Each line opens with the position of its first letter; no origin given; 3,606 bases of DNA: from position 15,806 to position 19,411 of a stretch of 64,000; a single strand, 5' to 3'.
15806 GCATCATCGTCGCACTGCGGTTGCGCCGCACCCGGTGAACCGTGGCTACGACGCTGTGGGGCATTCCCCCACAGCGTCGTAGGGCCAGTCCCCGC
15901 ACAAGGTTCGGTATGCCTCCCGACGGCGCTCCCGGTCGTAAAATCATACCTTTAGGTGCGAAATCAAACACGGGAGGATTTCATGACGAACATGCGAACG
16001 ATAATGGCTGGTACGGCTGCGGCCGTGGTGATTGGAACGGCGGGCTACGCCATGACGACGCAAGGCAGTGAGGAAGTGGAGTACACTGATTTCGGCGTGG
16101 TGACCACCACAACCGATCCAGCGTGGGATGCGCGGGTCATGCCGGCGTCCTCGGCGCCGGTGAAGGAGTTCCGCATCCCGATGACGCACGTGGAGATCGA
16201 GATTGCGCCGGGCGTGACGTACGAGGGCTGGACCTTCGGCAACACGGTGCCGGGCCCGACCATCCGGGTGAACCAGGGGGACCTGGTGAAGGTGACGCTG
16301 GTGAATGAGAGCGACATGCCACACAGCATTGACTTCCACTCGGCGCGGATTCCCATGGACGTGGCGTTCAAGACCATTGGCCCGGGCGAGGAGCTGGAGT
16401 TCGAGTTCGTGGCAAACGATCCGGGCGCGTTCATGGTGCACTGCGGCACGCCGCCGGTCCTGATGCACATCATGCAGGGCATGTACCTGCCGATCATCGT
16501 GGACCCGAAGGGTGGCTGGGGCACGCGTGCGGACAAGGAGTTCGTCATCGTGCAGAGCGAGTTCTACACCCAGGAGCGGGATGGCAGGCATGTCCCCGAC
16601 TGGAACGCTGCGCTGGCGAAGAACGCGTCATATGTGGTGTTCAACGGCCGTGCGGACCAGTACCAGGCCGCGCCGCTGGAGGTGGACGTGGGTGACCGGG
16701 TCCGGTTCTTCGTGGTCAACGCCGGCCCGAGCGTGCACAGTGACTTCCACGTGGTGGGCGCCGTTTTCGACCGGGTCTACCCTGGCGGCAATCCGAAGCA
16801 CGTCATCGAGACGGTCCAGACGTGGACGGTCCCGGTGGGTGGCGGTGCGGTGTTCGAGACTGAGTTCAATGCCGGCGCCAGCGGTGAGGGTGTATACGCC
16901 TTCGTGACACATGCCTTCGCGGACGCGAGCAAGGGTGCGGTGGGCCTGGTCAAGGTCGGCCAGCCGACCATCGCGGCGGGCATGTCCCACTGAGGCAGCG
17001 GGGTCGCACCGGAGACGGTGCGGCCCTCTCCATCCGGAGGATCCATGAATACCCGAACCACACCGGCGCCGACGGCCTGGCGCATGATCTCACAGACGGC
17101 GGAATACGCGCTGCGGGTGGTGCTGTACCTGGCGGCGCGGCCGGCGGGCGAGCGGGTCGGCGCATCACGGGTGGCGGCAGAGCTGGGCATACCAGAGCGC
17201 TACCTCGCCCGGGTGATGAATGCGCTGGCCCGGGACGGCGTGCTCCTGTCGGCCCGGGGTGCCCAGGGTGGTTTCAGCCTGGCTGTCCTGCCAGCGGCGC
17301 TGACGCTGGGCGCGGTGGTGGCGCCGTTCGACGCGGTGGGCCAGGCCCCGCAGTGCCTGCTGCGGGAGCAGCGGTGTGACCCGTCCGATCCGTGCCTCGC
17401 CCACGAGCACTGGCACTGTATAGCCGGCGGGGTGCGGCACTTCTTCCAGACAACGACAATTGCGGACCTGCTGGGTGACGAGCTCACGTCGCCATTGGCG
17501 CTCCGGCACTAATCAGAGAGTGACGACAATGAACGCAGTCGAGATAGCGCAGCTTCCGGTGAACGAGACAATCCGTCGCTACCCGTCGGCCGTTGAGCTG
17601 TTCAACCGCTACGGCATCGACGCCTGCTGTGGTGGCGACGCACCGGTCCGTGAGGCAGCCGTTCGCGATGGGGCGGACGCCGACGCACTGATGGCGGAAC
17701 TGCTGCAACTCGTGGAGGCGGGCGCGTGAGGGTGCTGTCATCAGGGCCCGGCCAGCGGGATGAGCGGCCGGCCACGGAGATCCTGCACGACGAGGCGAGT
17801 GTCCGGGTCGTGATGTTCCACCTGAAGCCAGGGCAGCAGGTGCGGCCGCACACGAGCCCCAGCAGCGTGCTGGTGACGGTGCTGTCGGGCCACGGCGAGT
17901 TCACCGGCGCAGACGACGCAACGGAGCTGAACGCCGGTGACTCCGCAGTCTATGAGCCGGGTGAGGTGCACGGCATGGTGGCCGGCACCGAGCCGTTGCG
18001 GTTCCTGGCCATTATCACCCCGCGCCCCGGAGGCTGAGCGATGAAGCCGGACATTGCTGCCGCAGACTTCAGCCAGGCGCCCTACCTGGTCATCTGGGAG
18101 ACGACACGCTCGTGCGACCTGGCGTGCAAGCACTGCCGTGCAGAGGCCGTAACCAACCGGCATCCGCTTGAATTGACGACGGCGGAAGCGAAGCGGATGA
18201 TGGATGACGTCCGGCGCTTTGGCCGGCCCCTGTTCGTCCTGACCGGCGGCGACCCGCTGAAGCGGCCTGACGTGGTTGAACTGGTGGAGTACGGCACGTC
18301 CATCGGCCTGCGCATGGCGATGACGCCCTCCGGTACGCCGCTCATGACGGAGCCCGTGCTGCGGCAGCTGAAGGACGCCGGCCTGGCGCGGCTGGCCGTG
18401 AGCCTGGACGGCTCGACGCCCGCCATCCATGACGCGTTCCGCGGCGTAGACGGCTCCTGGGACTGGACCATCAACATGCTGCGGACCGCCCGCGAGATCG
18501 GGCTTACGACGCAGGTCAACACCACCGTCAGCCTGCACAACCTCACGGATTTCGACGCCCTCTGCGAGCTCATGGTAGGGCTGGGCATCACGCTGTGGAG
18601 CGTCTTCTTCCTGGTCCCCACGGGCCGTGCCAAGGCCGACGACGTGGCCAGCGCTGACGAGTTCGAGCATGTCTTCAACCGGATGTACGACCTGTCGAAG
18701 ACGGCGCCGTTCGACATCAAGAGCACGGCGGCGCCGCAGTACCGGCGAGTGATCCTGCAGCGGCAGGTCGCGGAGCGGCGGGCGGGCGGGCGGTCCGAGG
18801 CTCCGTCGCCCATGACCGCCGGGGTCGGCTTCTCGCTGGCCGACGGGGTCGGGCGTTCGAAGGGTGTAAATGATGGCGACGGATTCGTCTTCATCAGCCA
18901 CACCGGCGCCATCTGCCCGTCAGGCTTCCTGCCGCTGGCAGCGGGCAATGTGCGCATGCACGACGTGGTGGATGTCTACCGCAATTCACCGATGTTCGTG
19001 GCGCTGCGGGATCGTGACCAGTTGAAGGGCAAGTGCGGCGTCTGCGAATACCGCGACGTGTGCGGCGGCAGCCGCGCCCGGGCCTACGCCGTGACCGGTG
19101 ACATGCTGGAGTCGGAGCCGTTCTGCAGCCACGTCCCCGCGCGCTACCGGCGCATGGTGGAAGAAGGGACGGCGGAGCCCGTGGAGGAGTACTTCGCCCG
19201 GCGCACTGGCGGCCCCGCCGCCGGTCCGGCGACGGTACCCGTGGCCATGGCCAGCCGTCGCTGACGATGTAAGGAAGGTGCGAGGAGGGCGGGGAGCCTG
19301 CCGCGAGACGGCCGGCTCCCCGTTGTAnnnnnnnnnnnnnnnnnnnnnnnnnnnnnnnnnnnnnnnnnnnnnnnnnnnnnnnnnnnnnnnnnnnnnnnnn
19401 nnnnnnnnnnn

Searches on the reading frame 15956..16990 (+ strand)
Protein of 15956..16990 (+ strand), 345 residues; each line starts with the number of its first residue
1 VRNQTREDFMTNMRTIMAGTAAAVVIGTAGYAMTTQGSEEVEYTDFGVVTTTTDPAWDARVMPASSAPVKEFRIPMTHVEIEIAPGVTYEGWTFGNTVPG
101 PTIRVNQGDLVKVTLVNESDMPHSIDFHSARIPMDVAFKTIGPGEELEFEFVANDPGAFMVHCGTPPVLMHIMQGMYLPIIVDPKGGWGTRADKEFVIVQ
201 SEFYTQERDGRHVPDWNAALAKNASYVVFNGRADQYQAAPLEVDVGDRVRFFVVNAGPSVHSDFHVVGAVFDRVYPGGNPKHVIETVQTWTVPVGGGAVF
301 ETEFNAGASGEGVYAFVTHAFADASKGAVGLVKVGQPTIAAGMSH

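Call 46: search_protein_families(library=pfam, proteins=[window:15956-16990:+], max_evalue=0.01)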
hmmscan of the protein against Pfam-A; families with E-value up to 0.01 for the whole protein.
window:15956-16990:+ (345 aa): 5 families
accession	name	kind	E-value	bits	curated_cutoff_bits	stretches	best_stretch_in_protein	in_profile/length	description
PF07731.20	Cu-oxidase_2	-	2.7e-13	50.3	20.4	1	140-185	94-136/137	Multicopper oxidase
PF07732.21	Cu-oxidase_3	-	5.7e-13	49.4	21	1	78-185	4-117/119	Multicopper oxidase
PF13473.12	Cupredoxin_1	-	1.8e-06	28.4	27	1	102-167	36-96/104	Cupredoxin-like domain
PF00127.26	Copper-bind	-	0.00031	21.6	21.2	0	102-182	18-98/99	Copper binding proteins, plastocyanin/azurin family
PF00394.28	Cu-oxidase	-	0.0058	17.2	21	0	195-295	2-113/157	Multicopper oxidase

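Call 47: search_protein_families(library=ncbifam, proteins=[window:15956-16990:+], max_evalue=0.01)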
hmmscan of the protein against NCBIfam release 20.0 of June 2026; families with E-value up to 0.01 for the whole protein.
window:15956-16990:+ (345 aa): 7 families
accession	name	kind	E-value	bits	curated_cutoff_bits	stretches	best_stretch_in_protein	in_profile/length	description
TIGR02376.1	Cu_nitrite_red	equivalog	1.2e-53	182.6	296.3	1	64-334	21-310/326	copper-containing nitrite reductase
TIGR01480.1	copper_res_A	subfamily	6e-19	67.9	478.95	1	55-204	30-182/593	copper resistance system multicopper oxidase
TIGR03388.1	ascorbase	equivalog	1.3e-05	24.1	614.8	1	97-208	28-147/542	L-ascorbate oxidase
NF008205.1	PRK10965.1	equivalog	0.00012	21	525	1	77-160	53-139/529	multicopper oxidase CueO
TIGR03389.1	laccase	equivalog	0.00024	20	558.9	0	93-131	26-64/539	laccase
TIGR04246.1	nitrous_NosZ_Gp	equivalog_domain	0.0011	17.3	625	1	102-172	500-568/578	Sec-dependent nitrous-oxide reductase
TIGR02657.1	amicyanin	equivalog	0.0083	16.5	110.2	0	101-168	11-75/83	amicyanin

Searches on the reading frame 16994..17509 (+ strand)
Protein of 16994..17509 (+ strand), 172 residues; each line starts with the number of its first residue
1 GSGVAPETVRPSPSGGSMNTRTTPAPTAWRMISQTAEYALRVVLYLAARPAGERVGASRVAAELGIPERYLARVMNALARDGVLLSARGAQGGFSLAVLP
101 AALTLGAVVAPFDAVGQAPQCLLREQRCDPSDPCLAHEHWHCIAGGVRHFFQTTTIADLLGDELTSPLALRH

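Call 46: search_protein_families(library=pfam, proteins=[window:16994-17509:+], max_evalue=0.01)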
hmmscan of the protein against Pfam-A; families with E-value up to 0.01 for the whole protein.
window:16994-17509:+ (172 aa): 1 family
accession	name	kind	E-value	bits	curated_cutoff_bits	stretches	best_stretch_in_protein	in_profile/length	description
PF02082.26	Rrf2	-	1.2e-25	90.7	30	1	32-160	1-130/132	Iron-dependent Transcriptional regulator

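Call 47: search_protein_families(library=ncbifam, proteins=[window:16994-17509:+], max_evalue=0.01)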
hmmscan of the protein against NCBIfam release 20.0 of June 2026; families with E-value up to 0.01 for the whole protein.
window:16994-17509:+ (172 aa): 7 families
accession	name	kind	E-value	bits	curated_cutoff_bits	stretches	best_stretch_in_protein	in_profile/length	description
TIGR00738.1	rrf2_super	superfamily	3.4e-28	98.2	73.3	1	31-160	2-131/132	Rrf2 family transcriptional regulator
TIGR02944.1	suf_reg_Xantho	equivalog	4e-15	56.4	110.65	1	32-159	4-130/130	SUF system Fe-S cluster assembly regulator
TIGR02010.1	IscR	equivalog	4.6e-15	55.6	207.55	1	35-162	6-132/135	Fe-S cluster assembly transcriptional regulator IscR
NF008110.0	PRK10857.1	equivalog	7.8e-11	42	275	1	35-161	6-131/164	Fe-S cluster assembly transcriptional regulator IscR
NF047409.1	Cys_reg_CymR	equivalog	1.9e-10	41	195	1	32-161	3-125/139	cysteine metabolism transcriptional regulator CymR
NF008240.0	PRK11014.1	equivalog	6.3e-10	39.2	182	1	35-115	6-86/141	nitric oxide-sensing transcriptional repressor NsrR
NF008886.0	PRK11920.1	equivalog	8.4e-07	28.8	193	1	33-110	4-80/153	iron-responsive transcriptional regulator RirA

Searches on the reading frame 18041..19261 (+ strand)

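Call 46: search_protein_families(library=pfam, proteins=[window:18041-19261:+], max_evalue=0.01)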
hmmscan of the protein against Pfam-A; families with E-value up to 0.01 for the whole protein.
window:18041-19261:+ (407 aa): 3 families
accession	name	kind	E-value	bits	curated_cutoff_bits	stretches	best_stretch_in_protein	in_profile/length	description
PF04055.27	Radical_SAM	-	5.7e-23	82.3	29.5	1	20-173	2-161/166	Radical SAM superfamily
PF14116.11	YyzF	-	0.00021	21.7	27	0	306-336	10-40/48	YyzF-like protein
PF13353.11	Fer4_12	-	0.0009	20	22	1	23-88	13-80/137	4Fe-4S single cluster domain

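Call 47: search_protein_families(library=ncbifam, proteins=[window:18041-19261:+], max_evalue=0.01)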
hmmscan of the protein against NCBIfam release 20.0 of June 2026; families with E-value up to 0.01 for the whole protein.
window:18041-19261:+ (407 aa): 54 families (the best 25 are shown)
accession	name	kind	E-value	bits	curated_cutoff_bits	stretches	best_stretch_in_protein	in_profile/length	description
TIGR04053.2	TIGR04053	equivalog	1.9e-142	474.9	395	1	9-366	2-366/366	TIGR04053 family radical SAM/SPASM domain-containing protein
TIGR04545.1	rSAM_ahbD_hemeb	equivalog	2.8e-105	352.5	500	1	16-366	1-339/339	heme b synthase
TIGR04055.1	rSAM_NirJ2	equivalog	8.3e-73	245.7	500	2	16-247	1-232/326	putative heme d1 biosynthesis radical SAM protein NirJ2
TIGR04347.1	pseudo_SAM_Halo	equivalog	2.4e-52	178.5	525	2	14-199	37-220/390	TIGR04347 family pseudo-SAM/SPASM protein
TIGR04546.1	rSAM_ahbC_deAc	equivalog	1.5e-47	162.2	650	2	16-198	40-220/390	12,18-didecarboxysiroheme deacetylase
TIGR04054.1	rSAM_NirJ1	equivalog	1.7e-47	161.9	650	2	16-199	37-218/387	putative heme d1 biosynthesis radical SAM protein NirJ1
TIGR04051.1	rSAM_NirJ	equivalog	5.9e-47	160.3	515.45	2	16-205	3-190/354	heme d1 biosynthesis radical SAM protein NirJ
TIGR04303.1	GeoRSP_rSAM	equivalog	1.5e-40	139.7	400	1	12-362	2-324/325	GeoRSP system radical SAM/SPASM protein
TIGR03913.1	rad_SAM_trio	equivalog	2.7e-37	128.3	591.75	2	13-201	17-202/477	GDL motif peptide-associated radical SAM/SPASM maturase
TIGR02109.1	PQQ_syn_pqqE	equivalog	1.1e-33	116.7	381.35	2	12-182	4-173/358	pyrroloquinoline quinone biosynthesis protein PqqE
TIGR03962.1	mycofact_rSAM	equivalog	2e-33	116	265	2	12-199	9-193/339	mycofactocin radical SAM maturase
NF050035.1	rSAM_WgK_link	exception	4.1e-33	114.9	650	2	9-223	3-217/367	radical SAM/SPASM peptide maturase WgkB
TIGR04103.1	rSAM_nif11_3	equivalog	2.2e-31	108.9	725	1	17-199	7-186/412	nif11-class peptide radical SAM maturase 3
TIGR04340.1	rSAM_ACGX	hypoth_equivalog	6.1e-30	104.6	400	1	18-364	6-339/341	radical SAM/SPASM domain protein, ACGX system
TIGR04133.1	rSAM_w_lipo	hypoth_equivalog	7.8e-29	100.7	425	1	17-220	26-233/350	TIGR04133 family radical SAM/SPASM protein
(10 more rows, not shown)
